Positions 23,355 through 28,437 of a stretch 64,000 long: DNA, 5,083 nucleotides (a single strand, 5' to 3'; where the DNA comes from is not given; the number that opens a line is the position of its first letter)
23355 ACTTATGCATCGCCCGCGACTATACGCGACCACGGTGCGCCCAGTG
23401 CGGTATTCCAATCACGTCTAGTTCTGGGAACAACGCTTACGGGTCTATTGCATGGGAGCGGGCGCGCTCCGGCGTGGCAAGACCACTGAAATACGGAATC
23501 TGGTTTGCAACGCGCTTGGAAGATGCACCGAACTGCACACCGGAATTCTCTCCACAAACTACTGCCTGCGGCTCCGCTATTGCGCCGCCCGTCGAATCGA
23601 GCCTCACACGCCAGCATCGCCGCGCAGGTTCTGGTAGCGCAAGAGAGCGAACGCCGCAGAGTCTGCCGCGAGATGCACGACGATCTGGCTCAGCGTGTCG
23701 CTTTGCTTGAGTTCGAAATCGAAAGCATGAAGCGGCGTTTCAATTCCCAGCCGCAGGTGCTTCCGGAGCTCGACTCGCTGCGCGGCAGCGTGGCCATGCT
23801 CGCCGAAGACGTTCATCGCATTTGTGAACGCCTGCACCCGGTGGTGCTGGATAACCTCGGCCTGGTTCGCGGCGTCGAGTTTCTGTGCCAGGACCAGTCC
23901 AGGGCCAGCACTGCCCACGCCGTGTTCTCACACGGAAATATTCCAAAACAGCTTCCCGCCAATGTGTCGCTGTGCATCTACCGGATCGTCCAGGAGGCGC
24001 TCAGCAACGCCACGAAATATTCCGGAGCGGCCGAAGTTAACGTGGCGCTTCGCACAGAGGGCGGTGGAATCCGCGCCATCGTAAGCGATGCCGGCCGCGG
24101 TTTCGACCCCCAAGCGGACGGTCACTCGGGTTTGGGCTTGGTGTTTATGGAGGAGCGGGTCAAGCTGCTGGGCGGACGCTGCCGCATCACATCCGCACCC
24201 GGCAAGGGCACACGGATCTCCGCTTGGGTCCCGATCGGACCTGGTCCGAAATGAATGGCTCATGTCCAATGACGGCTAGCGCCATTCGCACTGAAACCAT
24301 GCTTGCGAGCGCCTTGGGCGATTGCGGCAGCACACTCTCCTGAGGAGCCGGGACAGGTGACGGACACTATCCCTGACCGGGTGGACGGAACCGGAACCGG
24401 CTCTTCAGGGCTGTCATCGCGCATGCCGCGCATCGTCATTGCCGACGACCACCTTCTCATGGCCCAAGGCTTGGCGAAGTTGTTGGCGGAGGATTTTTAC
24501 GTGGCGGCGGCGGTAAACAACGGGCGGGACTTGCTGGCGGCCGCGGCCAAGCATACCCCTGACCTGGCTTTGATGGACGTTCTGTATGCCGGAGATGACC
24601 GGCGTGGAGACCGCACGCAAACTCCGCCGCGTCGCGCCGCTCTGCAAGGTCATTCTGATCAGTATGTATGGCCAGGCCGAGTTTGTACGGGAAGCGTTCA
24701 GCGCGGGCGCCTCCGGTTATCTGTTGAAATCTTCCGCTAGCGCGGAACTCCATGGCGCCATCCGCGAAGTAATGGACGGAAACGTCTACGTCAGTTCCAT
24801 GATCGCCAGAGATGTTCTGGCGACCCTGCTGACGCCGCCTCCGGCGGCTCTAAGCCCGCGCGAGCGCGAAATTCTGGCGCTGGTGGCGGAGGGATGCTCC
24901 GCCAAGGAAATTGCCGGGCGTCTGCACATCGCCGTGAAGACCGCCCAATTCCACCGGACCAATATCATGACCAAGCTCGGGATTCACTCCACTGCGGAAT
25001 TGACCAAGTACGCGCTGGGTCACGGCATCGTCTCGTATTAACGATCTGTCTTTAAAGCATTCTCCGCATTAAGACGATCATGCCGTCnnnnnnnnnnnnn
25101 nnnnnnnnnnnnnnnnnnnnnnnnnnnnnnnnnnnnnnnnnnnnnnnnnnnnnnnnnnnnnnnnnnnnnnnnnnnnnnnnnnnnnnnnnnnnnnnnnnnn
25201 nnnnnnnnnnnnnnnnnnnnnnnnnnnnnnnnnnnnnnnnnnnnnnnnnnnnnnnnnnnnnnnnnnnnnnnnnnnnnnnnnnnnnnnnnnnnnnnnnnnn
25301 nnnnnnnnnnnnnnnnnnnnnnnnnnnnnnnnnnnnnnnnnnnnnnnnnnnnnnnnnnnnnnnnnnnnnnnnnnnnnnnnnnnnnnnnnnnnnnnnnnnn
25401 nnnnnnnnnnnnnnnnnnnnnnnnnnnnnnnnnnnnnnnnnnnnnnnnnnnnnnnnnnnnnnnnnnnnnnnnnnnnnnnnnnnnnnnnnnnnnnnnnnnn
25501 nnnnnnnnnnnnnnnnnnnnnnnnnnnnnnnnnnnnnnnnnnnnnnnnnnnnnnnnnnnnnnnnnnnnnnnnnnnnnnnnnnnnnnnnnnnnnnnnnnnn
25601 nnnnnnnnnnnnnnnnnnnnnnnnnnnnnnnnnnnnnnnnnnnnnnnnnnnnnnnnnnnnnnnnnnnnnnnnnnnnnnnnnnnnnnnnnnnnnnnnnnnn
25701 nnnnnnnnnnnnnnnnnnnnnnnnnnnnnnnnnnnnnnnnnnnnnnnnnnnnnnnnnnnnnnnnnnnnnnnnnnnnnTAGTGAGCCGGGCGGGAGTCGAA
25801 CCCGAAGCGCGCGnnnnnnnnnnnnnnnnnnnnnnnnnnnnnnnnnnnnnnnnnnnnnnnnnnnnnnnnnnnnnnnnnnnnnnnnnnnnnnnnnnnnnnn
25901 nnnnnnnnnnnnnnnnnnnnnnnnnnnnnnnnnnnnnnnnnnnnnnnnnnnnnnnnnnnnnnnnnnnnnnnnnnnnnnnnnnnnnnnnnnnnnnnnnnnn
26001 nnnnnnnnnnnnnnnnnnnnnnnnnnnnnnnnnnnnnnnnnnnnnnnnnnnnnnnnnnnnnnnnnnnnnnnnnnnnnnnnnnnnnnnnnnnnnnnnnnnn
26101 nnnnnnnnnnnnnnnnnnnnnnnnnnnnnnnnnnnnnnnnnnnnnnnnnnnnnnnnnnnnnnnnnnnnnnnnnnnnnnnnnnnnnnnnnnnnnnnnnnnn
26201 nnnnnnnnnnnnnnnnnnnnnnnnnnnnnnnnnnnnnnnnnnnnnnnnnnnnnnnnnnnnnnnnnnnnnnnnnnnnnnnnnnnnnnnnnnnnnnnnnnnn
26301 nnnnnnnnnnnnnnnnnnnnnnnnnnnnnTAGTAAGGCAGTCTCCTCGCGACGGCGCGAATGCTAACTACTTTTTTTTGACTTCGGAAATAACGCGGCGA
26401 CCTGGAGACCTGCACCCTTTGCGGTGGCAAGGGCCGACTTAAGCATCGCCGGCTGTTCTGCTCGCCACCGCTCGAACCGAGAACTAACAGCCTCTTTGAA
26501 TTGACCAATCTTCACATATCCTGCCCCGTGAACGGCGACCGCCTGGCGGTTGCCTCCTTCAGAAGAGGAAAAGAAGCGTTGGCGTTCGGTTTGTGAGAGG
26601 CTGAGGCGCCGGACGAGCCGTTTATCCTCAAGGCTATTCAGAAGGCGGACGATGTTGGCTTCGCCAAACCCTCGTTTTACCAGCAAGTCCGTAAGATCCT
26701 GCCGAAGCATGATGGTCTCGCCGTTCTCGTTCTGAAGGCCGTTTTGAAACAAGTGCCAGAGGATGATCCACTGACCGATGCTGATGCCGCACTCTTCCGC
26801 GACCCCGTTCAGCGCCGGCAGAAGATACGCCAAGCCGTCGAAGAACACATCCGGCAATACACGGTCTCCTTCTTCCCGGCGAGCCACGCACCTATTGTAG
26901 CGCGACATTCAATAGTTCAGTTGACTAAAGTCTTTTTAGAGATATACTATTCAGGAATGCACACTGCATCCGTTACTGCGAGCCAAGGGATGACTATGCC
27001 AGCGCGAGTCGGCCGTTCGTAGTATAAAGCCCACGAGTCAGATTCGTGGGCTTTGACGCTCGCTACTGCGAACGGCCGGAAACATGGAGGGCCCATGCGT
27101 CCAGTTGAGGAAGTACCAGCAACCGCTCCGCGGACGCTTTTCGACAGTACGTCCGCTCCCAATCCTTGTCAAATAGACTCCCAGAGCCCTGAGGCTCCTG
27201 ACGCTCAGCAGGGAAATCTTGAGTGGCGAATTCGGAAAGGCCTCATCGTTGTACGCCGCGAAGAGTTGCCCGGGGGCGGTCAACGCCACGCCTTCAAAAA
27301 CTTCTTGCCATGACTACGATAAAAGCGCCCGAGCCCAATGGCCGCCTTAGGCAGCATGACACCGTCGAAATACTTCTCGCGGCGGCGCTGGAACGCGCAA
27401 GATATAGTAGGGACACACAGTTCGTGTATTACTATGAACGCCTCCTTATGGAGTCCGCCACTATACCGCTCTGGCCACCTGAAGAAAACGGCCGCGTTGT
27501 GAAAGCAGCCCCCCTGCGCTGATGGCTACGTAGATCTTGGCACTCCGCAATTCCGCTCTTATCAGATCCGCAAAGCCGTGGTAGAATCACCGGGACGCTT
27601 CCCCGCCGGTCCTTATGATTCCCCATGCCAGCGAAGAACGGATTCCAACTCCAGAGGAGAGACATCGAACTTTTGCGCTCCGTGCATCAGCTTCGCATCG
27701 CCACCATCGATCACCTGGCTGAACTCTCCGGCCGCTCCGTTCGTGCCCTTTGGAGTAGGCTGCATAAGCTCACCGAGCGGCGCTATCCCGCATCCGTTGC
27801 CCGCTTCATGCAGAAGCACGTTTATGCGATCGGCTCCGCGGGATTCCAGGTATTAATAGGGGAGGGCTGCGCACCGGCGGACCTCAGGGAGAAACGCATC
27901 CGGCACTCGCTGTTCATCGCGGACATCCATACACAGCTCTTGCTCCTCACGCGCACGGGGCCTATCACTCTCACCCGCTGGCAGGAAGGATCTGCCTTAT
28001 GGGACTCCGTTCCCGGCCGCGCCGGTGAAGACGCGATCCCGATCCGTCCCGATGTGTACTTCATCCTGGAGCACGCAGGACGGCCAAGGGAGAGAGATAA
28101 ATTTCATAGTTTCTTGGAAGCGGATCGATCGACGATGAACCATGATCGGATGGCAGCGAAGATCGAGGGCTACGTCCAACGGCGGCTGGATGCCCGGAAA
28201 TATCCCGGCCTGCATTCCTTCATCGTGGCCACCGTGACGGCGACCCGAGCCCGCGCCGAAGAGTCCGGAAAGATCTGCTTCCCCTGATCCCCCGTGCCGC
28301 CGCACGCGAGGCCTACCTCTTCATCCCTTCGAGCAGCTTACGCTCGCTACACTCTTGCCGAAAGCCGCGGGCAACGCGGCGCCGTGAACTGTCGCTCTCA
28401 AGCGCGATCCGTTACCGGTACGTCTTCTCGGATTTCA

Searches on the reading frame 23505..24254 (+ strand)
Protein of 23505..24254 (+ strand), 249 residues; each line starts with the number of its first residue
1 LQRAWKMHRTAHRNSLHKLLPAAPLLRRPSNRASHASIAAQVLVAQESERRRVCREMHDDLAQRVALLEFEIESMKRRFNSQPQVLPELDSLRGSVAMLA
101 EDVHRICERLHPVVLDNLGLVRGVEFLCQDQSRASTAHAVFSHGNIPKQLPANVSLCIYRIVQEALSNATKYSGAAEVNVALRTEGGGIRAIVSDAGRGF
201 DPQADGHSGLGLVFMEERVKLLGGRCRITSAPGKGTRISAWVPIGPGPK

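Call 66: search_protein_families(library=pfam, proteins=[window:23505-24254:+], max_evalue=0.001)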
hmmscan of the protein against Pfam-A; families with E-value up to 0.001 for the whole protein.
window:23505-24254:+ (249 aa): 3 families
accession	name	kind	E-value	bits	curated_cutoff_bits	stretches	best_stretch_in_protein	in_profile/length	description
PF02518.31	HATPase_c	-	6.6e-15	56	26.4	1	158-244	6-109/111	Histidine kinase-, DNA gyrase B-, and HSP90-like ATPase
PF07730.19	HisKA_3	-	2.1e-09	38.2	24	1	49-114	1-67/68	Histidine kinase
PF13581.12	HATPase_c_2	-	1.9e-06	28.3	27.4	1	161-217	35-107/127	Histidine kinase-like ATPase domain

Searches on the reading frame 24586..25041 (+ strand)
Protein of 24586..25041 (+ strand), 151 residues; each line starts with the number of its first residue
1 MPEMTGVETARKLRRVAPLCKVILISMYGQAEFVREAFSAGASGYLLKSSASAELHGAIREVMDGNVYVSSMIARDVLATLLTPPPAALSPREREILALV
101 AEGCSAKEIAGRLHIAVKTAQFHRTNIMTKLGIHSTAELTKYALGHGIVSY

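Call 66: search_protein_families(library=pfam, proteins=[window:24586-25041:+], max_evalue=0.001)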
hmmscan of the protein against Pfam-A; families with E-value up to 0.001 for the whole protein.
window:24586-25041:+ (151 aa): 4 families
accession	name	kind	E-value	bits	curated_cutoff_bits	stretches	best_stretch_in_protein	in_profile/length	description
PF00196.25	GerE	-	3.6e-19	68.6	23.5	1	88-143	2-57/57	Bacterial regulatory proteins, luxR family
PF00072.30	Response_reg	-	2.1e-11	44.4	30.2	1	1-60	52-111/111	Response regulator receiver domain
PF08281.18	Sigma70_r4_2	-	1.1e-07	31.9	25.7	1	88-130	10-53/54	Sigma-70, region 4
PF13936.12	HTH_38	-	0.00037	20.6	27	1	89-117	5-34/44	Helix-turn-helix domain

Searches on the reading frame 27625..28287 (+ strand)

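Call 66: search_protein_families(library=pfam, proteins=[window:27625-28287:+], max_evalue=0.001)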
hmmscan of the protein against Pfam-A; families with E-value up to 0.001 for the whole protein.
window:27625-28287:+ (220 aa): 2 families
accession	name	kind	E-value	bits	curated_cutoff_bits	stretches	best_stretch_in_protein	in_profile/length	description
PF13814.12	Replic_Relax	-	5.7e-17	62.9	25.3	1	17-186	1-175/191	Replication-relaxation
PF25212.1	HVO_A0114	-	0.00061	20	27.6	0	9-51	20-62/84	HVO_A0114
